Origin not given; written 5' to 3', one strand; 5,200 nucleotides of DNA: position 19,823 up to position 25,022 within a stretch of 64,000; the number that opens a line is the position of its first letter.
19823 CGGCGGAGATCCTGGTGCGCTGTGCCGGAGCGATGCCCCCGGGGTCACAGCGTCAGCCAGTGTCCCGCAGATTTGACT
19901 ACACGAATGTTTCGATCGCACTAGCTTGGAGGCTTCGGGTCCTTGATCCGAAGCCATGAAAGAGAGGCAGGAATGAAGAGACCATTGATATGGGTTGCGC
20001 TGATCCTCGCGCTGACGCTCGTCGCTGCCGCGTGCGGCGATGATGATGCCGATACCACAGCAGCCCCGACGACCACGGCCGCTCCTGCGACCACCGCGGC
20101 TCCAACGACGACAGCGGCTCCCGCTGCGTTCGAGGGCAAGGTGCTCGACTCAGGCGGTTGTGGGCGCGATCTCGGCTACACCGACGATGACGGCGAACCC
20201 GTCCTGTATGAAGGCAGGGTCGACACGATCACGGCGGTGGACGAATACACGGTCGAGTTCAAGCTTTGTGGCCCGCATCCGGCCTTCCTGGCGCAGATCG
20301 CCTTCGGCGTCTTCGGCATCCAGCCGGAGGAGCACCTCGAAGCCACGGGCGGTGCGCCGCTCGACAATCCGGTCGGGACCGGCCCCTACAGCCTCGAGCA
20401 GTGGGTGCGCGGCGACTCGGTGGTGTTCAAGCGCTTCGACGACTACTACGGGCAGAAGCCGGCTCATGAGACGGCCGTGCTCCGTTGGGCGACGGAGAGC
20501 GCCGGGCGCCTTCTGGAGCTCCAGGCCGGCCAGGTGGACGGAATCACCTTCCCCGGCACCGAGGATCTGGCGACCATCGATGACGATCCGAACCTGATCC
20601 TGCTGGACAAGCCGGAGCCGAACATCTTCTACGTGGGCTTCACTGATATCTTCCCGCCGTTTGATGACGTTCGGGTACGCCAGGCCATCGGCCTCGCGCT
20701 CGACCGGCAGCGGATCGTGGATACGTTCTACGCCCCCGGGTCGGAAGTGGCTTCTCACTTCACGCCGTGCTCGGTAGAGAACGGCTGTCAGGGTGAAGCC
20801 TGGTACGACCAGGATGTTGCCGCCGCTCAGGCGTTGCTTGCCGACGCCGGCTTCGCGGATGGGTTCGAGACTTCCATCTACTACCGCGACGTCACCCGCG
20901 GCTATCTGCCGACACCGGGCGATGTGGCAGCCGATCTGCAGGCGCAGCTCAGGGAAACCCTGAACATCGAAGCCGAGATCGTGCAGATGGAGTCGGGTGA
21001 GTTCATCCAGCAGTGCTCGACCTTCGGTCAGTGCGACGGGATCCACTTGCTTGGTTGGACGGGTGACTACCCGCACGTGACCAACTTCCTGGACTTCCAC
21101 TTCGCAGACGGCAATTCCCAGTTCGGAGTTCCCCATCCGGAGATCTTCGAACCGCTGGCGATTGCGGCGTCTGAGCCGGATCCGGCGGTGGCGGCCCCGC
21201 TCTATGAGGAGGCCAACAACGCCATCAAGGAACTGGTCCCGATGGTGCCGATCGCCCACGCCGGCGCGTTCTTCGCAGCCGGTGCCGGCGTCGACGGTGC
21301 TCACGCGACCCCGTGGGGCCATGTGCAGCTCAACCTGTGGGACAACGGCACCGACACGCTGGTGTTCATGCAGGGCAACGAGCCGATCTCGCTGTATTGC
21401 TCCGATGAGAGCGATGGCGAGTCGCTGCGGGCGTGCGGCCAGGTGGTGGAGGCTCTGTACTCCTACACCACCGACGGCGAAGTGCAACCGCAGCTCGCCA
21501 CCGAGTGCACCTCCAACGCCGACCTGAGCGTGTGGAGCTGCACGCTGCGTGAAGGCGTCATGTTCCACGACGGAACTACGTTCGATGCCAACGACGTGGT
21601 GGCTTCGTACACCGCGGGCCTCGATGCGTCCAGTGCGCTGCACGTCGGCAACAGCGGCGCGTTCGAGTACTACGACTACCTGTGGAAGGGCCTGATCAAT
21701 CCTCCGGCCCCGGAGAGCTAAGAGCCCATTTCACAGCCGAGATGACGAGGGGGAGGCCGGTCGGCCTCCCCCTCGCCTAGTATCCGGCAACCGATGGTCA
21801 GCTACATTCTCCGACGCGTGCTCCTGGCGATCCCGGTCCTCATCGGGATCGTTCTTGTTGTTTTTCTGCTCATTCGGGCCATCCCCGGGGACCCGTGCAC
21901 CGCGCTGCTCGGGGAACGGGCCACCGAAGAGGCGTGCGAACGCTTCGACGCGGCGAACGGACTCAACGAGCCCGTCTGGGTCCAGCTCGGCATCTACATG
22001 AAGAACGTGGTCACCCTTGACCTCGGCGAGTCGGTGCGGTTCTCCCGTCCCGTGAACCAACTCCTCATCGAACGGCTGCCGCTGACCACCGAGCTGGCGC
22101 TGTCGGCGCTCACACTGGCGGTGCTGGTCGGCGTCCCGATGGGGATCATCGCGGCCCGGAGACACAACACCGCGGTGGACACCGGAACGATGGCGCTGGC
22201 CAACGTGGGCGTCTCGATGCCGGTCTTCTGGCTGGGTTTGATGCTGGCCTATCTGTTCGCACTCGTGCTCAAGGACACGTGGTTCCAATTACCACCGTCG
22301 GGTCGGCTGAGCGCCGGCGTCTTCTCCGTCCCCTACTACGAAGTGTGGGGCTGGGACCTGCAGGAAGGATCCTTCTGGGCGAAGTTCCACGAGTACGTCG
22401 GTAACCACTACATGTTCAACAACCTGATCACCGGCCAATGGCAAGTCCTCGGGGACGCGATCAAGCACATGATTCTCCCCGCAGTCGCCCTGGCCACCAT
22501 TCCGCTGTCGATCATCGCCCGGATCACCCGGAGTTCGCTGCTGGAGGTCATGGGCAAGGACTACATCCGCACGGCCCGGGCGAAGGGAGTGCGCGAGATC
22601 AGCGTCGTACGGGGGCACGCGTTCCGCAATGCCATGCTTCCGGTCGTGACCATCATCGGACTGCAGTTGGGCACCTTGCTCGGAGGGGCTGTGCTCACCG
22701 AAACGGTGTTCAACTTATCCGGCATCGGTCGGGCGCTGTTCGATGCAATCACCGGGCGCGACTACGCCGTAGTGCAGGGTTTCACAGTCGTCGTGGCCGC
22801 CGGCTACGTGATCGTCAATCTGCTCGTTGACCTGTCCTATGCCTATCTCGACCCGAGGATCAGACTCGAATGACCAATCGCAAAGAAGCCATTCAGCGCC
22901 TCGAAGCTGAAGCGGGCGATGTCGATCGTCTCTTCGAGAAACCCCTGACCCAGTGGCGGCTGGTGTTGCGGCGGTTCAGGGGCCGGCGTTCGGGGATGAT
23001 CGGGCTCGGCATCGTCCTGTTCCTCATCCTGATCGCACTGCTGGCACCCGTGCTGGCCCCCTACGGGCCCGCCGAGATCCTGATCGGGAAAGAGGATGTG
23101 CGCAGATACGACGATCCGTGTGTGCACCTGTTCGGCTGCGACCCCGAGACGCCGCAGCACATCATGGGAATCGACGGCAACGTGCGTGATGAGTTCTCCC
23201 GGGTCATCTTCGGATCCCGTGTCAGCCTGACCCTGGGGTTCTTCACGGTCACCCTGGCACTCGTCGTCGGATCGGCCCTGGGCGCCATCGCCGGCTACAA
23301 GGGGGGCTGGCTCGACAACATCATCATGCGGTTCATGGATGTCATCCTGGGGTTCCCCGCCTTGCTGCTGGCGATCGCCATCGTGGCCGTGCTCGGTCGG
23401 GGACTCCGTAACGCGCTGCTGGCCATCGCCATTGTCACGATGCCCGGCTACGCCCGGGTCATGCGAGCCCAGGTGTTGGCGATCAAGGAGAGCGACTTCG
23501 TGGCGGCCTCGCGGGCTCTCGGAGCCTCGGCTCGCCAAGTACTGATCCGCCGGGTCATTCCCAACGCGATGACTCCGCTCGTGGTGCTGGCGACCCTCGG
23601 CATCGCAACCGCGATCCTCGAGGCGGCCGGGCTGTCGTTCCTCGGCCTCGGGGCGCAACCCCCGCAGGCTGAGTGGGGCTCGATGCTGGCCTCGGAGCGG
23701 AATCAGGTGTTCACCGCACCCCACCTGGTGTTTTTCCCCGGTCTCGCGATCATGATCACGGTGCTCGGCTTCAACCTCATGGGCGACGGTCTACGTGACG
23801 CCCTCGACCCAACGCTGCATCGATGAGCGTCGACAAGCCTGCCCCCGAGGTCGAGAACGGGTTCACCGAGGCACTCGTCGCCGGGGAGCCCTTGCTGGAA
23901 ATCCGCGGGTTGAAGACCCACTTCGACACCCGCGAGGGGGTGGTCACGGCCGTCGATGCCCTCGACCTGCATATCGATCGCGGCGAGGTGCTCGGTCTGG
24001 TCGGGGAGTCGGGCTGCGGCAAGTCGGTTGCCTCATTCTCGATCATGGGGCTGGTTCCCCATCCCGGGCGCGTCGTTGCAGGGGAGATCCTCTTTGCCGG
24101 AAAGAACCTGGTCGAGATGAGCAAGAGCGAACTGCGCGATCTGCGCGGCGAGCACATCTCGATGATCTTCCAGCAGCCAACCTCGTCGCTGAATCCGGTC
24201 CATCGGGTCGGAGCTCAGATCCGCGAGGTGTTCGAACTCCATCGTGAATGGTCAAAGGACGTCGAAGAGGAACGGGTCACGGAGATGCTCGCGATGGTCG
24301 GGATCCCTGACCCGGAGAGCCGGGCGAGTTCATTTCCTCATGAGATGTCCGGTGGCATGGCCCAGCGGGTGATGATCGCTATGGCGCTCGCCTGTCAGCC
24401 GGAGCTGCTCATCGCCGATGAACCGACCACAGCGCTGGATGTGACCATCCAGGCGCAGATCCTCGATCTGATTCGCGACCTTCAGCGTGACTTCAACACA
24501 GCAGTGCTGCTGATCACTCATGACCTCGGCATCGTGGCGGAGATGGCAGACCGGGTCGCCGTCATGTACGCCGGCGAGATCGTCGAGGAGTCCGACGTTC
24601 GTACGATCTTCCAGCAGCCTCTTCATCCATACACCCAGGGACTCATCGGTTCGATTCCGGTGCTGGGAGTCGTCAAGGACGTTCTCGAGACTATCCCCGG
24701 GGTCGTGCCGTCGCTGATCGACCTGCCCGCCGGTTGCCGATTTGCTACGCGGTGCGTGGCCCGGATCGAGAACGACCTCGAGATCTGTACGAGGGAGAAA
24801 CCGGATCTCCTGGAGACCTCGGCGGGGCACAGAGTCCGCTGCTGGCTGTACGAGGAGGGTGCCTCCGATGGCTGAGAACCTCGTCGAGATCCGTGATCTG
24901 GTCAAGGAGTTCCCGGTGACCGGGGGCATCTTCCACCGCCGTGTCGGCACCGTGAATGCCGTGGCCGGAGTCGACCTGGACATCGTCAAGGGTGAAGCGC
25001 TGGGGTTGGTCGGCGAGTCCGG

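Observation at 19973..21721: Circularly permuted family-5 (DppA/OppA) substrate-binding protein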

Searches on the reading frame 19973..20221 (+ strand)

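Call 11: search_protein_families(library=pfam, proteins=[window:19973-20221:+], max_evalue=0.01)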
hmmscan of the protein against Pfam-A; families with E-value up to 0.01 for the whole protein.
window:19973-20221:+ (83 aa): 1 family
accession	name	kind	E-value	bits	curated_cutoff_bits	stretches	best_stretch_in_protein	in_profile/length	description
PF21827.1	New_glue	-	0.00039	20.6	31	1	1-48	1-51/94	New glue protein family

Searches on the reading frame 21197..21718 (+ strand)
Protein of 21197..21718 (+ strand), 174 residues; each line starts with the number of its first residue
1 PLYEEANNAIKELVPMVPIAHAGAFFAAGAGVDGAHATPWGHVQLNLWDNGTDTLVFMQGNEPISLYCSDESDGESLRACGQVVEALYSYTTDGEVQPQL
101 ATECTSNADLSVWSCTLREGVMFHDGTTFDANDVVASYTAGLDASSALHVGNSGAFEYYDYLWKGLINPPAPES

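Call 59: search_solved_structures(query=window:21197-21718:+, max_evalue=1, show_alignments=0)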
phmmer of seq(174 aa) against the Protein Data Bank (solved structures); distinct sequences matched with E-value up to 1: 52.
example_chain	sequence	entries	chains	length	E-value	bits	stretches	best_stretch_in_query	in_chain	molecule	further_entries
2noo_A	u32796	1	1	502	1.1e-06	31.8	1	79-147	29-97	Nickel-binding periplasmic protein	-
8spm_A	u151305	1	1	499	3.1e-06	30.4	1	79-144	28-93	Nickel ABC transporter, nickel/metallophore periplasmic binding protein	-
3mzb_A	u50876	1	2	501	3.1e-06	30.4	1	79-144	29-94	Nickel-binding periplasmic protein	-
1zlq_A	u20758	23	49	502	3.1e-06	30.4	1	79-144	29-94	Nickel-binding periplasmic protein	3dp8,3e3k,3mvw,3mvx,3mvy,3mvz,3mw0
9t0v_A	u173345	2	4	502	3.2e-06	30.4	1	79-144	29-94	Nickel-binding periplasmic protein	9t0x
3qim_A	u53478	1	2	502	3.2e-06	30.4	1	79-144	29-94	Nickel-binding periplasmic protein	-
1uiu_A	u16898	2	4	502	3.2e-06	30.3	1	79-144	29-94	Nickel-binding periplasmic protein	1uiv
6ofq_A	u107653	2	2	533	1.1e-05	28.6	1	54-161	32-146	Heme-binding protein A / AI-2 binding protein A | Heme-binding protein A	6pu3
4qfk_H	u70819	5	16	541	1.4e-05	28.3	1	3-45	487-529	ABC transporter periplasmic peptide-binding protein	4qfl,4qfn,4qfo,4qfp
8vdx_A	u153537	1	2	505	3.8e-05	26.8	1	85-138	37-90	bacterial extracellular solute-binding protein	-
3m8u_A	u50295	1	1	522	5.1e-05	26.4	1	73-160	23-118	Heme-binding protein A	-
3tpa_A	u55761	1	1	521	9.2e-05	25.6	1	52-162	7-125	Heme-binding protein A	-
3o9p_A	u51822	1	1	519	0.00019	24.6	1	74-143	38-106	Periplasmic murein peptide-binding protein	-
4toz_A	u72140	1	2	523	0.00019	24.6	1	74-143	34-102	Periplasmic murein peptide-binding protein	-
5yh5_A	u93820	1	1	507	0.00058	23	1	74-138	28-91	Nickel ABC transporter substrate-binding protein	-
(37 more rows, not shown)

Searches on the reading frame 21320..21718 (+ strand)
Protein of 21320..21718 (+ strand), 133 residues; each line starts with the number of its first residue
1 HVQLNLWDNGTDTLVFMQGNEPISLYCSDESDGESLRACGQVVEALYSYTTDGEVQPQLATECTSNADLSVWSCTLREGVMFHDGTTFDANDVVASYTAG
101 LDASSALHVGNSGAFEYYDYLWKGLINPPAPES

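Call 11: search_protein_families(library=pfam, proteins=[window:21320-21718:+], max_evalue=0.01)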
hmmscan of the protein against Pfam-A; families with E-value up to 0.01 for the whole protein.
window:21320-21718:+ (133 aa): 1 family
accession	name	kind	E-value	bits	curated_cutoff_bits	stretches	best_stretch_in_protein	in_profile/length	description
PF00496.27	SBP_bac_5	-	1.4e-12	47.9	32.4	1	54-105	1-52/368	Bacterial extracellular solute-binding proteins, family 5 Middle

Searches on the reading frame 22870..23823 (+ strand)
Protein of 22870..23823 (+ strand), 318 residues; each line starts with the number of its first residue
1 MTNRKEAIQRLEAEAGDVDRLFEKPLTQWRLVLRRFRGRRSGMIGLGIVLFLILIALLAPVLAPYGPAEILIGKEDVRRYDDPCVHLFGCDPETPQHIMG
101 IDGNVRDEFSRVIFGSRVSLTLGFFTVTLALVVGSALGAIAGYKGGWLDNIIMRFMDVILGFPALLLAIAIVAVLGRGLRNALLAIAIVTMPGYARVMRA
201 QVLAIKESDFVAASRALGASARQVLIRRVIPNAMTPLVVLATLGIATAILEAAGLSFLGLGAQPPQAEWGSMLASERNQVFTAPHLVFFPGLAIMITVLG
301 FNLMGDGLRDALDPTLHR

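Call 11: search_protein_families(library=pfam, proteins=[window:22870-23823:+], max_evalue=0.01)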
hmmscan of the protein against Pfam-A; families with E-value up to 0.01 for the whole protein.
window:22870-23823:+ (318 aa): 2 families
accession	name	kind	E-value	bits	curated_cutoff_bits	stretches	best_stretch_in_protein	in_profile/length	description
PF00528.27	BPD_transp_1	-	8.3e-36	123.9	26.4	1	134-316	1-182/184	Binding-protein-dependent transport system inner membrane component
PF12911.12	OppC_N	-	2.5e-14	53.3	23.9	1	27-69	1-43/53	N-terminal TM domain of oligopeptide transport permease C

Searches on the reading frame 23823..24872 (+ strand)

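Call 11: search_protein_families(library=pfam, proteins=[window:23823-24872:+], max_evalue=0.01)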
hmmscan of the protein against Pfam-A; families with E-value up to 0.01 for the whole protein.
window:23823-24872:+ (350 aa): 4 families
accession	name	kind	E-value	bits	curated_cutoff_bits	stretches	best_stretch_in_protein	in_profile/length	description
PF00005.33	ABC_tran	-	1.2e-27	97.6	25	1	45-203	2-137/137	ABC transporter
PF08352.17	oligo_HPY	-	1.5e-18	67.4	27.1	1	254-314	1-61/65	Oligopeptide/dipeptide transporter, C-terminal region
PF13304.12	AAA_21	-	6.2e-05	23.6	27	1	173-238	236-303/304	AAA domain, putative AbiEii toxin, Type IV TA system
PF02463.25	SMC_N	-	0.00066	19.6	40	1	144-249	115-213/220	RecF/RecN/SMC N terminal domain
